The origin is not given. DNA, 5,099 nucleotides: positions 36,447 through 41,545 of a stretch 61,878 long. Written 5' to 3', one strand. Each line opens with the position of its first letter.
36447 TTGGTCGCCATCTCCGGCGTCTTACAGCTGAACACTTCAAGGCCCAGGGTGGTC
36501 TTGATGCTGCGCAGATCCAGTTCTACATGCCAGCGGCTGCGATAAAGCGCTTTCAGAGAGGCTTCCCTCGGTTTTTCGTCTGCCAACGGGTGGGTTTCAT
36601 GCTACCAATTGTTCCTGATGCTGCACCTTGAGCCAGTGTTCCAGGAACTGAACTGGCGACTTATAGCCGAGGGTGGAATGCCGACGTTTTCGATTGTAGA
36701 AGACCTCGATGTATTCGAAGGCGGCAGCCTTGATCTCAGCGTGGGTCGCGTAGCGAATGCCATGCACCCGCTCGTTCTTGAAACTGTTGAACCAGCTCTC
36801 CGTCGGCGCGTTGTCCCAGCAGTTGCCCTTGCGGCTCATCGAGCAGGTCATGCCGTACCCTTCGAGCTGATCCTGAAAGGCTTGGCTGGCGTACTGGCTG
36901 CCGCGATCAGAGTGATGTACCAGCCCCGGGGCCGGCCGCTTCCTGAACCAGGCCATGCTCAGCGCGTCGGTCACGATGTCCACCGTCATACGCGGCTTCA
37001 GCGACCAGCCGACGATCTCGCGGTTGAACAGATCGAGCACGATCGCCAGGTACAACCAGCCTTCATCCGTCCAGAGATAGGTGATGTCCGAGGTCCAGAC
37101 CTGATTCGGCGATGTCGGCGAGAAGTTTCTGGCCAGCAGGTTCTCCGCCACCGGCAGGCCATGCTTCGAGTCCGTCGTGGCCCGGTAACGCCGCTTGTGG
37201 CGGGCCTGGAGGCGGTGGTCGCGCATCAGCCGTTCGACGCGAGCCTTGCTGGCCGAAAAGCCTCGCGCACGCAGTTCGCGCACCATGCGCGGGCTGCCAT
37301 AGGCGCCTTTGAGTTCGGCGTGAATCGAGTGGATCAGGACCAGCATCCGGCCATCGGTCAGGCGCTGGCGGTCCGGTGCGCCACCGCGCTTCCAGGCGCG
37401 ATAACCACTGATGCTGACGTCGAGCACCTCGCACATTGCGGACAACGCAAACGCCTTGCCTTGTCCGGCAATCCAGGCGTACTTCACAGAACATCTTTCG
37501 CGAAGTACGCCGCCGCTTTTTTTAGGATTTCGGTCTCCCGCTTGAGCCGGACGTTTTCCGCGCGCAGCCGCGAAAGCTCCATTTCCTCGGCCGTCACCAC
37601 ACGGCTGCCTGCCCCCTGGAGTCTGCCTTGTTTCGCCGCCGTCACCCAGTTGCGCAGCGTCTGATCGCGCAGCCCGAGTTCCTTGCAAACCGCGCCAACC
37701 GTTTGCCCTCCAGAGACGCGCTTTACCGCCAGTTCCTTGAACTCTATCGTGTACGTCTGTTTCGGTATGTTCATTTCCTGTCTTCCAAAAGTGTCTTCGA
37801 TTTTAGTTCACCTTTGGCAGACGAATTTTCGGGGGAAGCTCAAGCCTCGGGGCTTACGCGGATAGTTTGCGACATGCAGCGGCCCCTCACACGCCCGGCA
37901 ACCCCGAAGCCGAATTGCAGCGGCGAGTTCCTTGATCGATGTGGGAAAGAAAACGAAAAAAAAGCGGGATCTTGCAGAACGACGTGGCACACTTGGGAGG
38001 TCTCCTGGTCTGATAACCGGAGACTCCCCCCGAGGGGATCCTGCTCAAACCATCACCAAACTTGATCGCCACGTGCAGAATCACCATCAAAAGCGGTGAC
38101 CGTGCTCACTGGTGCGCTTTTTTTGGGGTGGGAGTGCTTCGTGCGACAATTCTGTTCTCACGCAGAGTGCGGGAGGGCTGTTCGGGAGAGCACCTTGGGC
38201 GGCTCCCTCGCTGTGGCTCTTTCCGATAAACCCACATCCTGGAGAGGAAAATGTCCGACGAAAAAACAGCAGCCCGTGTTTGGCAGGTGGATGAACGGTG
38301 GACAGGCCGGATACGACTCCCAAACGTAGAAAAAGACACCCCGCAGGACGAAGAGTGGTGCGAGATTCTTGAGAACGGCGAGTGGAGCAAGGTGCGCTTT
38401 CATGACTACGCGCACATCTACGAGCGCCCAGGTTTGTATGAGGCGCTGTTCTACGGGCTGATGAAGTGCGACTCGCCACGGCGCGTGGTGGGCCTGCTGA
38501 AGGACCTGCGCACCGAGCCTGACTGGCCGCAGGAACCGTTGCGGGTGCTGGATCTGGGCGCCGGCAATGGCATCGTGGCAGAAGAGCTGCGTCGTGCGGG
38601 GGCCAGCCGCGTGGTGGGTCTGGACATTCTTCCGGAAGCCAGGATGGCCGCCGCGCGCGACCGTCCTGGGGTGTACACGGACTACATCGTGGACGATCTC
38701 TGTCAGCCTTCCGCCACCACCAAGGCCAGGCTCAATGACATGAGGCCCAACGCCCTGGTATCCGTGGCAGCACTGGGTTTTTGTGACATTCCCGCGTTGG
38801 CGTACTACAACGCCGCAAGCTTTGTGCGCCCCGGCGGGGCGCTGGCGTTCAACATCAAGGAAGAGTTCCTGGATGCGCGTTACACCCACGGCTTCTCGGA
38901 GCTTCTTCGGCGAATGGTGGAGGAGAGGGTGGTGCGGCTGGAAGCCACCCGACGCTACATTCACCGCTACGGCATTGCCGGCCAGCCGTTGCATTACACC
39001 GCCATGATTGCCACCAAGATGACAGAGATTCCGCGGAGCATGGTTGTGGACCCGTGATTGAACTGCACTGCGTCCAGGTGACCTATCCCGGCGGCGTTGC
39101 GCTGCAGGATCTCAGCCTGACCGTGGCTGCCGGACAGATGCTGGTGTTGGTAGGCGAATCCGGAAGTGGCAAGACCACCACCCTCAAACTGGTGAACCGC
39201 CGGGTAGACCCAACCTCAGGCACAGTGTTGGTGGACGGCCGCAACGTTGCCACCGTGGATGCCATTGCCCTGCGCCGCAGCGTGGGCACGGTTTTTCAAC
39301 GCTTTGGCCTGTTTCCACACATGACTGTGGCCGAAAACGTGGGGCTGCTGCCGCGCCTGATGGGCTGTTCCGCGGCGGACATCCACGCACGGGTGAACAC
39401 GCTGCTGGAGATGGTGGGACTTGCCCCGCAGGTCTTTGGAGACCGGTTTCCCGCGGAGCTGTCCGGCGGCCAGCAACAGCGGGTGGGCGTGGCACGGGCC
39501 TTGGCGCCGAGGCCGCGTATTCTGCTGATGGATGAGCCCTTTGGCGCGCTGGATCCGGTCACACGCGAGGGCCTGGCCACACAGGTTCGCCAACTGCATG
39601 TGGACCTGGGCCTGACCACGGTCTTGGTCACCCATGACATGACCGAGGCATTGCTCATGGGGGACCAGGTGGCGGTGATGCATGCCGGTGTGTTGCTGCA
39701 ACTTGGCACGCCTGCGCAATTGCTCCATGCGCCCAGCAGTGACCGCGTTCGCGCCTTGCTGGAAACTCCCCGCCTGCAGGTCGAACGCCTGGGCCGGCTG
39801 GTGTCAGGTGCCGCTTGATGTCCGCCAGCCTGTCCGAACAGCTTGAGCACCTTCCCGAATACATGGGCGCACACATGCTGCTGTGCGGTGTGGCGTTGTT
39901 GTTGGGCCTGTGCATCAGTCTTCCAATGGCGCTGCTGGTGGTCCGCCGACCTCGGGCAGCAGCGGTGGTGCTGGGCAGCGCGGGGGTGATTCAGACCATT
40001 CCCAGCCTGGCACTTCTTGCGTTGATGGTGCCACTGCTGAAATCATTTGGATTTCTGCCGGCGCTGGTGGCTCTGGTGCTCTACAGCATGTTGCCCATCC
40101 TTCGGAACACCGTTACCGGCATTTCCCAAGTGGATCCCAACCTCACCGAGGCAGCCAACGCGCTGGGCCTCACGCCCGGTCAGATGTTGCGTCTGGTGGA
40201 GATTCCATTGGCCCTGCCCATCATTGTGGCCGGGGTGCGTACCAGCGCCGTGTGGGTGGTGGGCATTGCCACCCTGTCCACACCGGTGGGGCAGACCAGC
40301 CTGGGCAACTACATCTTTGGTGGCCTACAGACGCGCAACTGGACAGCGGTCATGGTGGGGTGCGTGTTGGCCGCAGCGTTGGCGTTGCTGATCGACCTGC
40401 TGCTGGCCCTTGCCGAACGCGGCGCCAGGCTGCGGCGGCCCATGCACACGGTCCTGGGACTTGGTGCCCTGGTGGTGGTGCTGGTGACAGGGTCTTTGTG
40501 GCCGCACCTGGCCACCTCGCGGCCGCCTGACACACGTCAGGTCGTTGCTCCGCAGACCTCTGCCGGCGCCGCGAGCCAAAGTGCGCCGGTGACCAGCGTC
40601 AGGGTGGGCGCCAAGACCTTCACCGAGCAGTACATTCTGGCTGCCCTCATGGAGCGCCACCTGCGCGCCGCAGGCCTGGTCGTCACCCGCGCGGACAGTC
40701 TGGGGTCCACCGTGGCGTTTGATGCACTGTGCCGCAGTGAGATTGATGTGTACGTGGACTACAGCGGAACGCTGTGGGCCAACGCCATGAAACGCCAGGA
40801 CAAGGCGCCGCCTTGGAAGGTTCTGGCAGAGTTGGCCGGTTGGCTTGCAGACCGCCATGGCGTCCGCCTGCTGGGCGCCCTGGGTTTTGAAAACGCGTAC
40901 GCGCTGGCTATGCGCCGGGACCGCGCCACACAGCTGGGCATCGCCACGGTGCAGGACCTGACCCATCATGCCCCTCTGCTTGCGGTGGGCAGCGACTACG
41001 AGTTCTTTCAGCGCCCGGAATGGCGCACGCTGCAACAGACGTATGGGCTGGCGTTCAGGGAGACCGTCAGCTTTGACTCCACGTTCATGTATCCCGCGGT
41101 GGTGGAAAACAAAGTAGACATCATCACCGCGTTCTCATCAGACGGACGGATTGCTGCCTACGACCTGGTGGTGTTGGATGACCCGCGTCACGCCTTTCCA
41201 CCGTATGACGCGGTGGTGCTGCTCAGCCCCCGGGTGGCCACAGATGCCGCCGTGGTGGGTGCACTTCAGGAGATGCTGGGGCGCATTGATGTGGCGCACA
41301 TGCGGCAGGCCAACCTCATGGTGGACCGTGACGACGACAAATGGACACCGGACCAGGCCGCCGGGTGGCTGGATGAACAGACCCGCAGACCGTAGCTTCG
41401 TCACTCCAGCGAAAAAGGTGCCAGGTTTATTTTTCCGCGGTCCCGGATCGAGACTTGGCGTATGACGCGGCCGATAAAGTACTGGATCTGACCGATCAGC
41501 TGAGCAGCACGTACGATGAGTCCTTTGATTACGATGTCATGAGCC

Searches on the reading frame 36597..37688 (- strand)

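Call 20: search_protein_families(library=pfam, proteins=[window:36597-37688:-], max_evalue=0.00001)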
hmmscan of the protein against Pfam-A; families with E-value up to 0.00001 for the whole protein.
window:36597-37688:- (363 aa): 4 families
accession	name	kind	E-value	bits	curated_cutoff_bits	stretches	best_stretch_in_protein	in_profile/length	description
PF00665.32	rve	-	5.5e-27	94.5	32.6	1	192-290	2-102/102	Integrase core domain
PF13276.12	HTH_21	-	1.8e-13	50.9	28.1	1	116-168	7-60/60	HTH-like domain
PF13333.12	rve_2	-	3.2e-13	50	22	1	297-352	1-55/56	Integrase core domain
PF13683.12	rve_3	-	9.3e-09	35.4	26.5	1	279-345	2-67/67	Integrase core domain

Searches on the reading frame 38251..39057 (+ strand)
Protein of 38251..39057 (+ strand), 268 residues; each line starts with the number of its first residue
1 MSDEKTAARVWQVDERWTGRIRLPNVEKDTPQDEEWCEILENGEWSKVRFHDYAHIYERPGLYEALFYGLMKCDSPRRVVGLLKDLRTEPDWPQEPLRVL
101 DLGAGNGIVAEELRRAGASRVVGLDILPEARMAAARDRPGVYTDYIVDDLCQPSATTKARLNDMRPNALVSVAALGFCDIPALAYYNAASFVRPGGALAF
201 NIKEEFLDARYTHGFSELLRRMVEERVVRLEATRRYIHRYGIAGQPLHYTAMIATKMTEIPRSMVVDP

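Call 20: search_protein_families(library=pfam, proteins=[window:38251-39057:+], max_evalue=0.00001)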
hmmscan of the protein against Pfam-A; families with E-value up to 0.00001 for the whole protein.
window:38251-39057:+ (268 aa): 3 families
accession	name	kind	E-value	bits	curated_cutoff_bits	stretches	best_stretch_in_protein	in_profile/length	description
PF08241.18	Methyltransf_11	-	1.3e-07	32.6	21.2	1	100-200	1-95/95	Methyltransferase domain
PF13489.12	Methyltransf_23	-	2.8e-07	30.9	27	1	90-200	17-116/164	Methyltransferase domain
PF13649.12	Methyltransf_25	-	6e-07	30.5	27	1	99-196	1-97/97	Methyltransferase domain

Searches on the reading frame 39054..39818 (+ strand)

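Call 21: search_protein_families(library=pfam, proteins=[window:39054-39818:+], max_evalue=0.00001)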
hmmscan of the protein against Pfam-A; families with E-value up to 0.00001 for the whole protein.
window:39054-39818:+ (254 aa): 1 family
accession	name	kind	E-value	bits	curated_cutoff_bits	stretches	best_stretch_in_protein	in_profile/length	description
PF00005.33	ABC_tran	-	6.2e-36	124.4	25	1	17-163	1-136/137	ABC transporter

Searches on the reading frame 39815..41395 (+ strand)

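Call 21: search_protein_families(library=pfam, proteins=[window:39815-41395:+], max_evalue=0.00001)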
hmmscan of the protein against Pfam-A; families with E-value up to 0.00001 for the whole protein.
window:39815-41395:+ (526 aa): 2 families
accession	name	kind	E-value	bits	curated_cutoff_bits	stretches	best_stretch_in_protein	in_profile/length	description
PF04069.17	OpuAC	-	1.5e-43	149.7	21.2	1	261-520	2-256/257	Substrate binding domain of ABC-type glycine betaine transport system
PF00528.27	BPD_transp_1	-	2.9e-19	69.9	26.4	1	31-203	1-181/184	Binding-protein-dependent transport system inner membrane component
